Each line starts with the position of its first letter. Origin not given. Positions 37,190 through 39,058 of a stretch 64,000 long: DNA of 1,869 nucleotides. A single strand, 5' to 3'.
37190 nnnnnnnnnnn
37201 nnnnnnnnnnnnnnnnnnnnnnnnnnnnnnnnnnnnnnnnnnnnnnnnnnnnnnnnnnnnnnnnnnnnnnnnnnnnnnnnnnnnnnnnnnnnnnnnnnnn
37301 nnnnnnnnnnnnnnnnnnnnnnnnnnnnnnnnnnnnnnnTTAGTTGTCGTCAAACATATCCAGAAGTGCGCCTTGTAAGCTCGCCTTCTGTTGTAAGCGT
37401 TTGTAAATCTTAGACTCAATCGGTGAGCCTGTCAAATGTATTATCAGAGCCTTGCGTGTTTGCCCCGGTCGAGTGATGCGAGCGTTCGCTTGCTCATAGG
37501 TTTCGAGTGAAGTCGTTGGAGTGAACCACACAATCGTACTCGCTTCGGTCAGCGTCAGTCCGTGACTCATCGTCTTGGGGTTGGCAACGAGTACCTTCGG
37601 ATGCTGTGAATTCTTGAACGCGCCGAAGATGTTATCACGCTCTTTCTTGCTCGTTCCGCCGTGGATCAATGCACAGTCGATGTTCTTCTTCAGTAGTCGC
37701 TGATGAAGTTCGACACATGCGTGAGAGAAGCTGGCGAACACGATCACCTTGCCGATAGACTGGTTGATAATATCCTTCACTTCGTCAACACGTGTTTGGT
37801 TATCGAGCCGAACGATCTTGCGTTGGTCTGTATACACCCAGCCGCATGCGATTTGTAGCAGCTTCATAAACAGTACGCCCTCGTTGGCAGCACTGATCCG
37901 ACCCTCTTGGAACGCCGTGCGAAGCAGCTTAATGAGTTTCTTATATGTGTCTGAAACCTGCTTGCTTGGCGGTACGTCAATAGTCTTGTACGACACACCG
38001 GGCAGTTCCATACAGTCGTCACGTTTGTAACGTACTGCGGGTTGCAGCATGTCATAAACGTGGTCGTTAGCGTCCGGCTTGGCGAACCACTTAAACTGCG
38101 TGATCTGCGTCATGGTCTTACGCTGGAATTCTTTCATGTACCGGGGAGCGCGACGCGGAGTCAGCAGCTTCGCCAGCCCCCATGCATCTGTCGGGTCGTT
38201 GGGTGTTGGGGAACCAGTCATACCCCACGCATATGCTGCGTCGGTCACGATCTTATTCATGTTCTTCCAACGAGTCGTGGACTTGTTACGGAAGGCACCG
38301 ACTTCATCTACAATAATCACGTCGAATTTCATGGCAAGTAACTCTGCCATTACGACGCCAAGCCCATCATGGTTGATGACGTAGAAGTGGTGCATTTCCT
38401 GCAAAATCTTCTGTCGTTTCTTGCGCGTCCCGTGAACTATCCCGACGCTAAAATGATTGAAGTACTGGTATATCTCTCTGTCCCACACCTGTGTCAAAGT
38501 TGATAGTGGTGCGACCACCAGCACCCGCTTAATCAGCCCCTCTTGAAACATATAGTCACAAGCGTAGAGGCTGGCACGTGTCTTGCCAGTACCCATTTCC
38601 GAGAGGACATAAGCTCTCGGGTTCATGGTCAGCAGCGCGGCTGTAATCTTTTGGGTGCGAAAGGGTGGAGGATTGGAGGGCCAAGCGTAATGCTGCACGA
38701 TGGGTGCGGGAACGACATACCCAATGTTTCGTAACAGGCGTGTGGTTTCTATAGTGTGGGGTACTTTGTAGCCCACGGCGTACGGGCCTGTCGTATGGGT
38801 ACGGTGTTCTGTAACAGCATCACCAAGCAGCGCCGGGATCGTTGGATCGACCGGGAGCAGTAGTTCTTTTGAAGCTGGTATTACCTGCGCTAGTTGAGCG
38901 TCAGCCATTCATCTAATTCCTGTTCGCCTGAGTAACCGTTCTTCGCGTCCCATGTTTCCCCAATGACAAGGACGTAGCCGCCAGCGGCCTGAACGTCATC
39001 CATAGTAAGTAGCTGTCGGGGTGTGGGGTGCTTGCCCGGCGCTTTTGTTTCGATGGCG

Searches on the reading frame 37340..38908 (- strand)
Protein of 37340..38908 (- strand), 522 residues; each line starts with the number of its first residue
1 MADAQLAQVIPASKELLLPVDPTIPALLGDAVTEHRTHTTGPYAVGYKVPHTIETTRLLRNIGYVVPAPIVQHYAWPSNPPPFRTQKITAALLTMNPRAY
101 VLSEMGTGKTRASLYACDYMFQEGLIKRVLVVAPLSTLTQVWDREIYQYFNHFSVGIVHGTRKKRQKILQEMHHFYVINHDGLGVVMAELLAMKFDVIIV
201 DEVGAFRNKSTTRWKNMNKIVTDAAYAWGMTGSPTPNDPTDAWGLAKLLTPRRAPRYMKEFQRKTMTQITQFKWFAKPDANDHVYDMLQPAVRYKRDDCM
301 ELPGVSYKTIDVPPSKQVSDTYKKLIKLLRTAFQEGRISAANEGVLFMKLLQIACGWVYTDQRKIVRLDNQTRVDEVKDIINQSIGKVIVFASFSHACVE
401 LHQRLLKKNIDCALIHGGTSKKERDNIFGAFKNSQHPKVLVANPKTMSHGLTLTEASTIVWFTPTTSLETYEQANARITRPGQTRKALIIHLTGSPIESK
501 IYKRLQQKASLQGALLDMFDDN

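Call 13: search_protein_families(library=pfam, proteins=[window:37340-38908:-], max_evalue=0.01)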
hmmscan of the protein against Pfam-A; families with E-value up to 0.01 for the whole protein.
window:37340-38908:- (522 aa): 5 families
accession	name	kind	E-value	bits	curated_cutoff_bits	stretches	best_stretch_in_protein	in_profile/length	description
PF00176.29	SNF2-rel_dom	-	9.6e-22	77.8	24.9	1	103-335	24-260/290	SNF2-related domain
PF00271.37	Helicase_C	-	9.8e-18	64.9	23.5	1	374-482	3-110/110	Helicase conserved C-terminal domain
PF04851.21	ResIII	-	4.5e-12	46.6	22.5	1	93-234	20-162/164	Type III restriction enzyme, res subunit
PF00270.35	DEAD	-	3e-09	37.3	26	1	86-222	4-143/167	DEAD/DEAH box helicase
PF03587.19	EMG1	-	0.0052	16.7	28.2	0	308-397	81-169/197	EMG1/NEP1 methyltransferase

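Call 64: search_protein_families(library=phrogs, proteins=[window:37340-38908:-], max_evalue=0.001)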
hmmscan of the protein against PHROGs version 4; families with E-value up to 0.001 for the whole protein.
window:37340-38908:- (522 aa): 9 families
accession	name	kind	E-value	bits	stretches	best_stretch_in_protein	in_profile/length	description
phrog_62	-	DNA, RNA and nucleotide metabolism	1.7e-109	368.3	1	78-517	693-1134/1881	DNA helicase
phrog_16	-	DNA, RNA and nucleotide metabolism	2.7e-27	96.4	1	77-495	268-601/986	DNA helicase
phrog_11354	-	unknown function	1.6e-15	57.8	1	433-517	20-106/116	-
phrog_29996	-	unknown function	8.2e-15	54.8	2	375-511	1021-1159/1189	-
phrog_21391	-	DNA, RNA and nucleotide metabolism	1.6e-09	36.5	1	384-483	1358-1456/2021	DNA helicase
phrog_23807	-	unknown function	2.5e-06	26.5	1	376-495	519-647/1053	-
phrog_9690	-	DNA, RNA and nucleotide metabolism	2.7e-06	27.7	1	377-484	152-259/306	DNA helicase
phrog_11801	-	other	0.00049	18.3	0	105-178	890-955/2269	DNA methyltransferase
phrog_24008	-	DNA, RNA and nucleotide metabolism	0.00078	18.4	0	98-238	497-637/1006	helicase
